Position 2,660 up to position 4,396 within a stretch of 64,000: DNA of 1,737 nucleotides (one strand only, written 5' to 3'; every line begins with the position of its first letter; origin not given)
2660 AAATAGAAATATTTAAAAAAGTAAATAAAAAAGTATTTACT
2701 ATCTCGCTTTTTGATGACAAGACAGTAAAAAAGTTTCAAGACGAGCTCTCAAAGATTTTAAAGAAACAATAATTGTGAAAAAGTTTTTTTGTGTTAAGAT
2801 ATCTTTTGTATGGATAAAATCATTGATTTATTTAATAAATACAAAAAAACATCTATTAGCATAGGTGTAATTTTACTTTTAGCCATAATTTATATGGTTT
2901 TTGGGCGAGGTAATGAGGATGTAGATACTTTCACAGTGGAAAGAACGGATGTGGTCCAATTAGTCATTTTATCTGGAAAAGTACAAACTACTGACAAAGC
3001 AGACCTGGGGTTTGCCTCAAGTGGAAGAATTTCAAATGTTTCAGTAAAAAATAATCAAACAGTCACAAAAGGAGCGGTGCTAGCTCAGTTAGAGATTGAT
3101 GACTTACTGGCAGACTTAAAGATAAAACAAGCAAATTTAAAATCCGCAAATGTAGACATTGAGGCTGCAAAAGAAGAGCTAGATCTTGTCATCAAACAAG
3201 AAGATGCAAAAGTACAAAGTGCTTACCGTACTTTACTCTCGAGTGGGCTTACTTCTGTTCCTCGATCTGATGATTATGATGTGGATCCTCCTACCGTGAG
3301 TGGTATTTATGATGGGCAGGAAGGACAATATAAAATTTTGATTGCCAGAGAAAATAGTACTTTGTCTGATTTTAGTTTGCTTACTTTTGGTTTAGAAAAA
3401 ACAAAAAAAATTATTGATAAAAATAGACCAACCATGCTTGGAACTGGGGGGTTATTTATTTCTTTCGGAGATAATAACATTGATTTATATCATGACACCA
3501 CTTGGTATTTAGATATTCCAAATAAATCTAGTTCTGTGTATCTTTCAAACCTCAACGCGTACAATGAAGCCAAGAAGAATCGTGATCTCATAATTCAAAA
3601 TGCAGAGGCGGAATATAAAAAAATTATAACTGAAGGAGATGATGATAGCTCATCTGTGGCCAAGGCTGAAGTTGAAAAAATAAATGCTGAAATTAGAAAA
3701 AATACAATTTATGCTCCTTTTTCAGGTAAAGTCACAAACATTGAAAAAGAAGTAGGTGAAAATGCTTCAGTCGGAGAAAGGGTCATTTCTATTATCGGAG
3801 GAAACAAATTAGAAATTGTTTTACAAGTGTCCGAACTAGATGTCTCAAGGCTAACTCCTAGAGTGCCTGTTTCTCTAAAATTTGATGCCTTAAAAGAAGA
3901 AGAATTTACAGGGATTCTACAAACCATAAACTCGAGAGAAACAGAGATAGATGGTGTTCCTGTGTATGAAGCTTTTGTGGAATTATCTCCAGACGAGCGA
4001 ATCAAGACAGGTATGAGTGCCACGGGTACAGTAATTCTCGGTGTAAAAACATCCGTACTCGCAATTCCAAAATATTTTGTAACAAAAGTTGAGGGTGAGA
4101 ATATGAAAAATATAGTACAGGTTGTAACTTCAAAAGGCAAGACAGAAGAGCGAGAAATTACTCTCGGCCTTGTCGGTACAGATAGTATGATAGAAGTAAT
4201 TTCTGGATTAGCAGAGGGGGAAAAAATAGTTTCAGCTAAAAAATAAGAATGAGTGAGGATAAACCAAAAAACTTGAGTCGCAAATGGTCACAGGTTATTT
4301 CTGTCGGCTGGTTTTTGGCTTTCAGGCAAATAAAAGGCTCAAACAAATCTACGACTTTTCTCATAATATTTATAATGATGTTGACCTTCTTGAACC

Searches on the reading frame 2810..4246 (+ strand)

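Call 70: search_protein_families(library=pfam, proteins=[window:2810-4246:+], max_evalue=0.00001)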
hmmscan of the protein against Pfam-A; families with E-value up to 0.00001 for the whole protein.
window:2810-4246:+ (478 aa): 4 families
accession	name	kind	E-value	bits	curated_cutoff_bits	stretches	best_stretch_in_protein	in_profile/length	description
PF13437.12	HlyD_3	-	1.4e-13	52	22.2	1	299-393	1-94/106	HlyD family secretion protein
PF16576.10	HlyD_D23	-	1.9e-10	40.8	30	1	287-374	98-185/214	Barrel-sandwich domain of CusB or HlyD membrane-fusion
PF13533.13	Biotin_lipoyl_2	-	1.9e-06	28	29.8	0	71-95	8-32/32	Biotin-lipoyl like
PF00364.28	Biotin_lipoyl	-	7.6e-06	26.1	22.1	0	297-327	42-72/73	Biotin-requiring enzyme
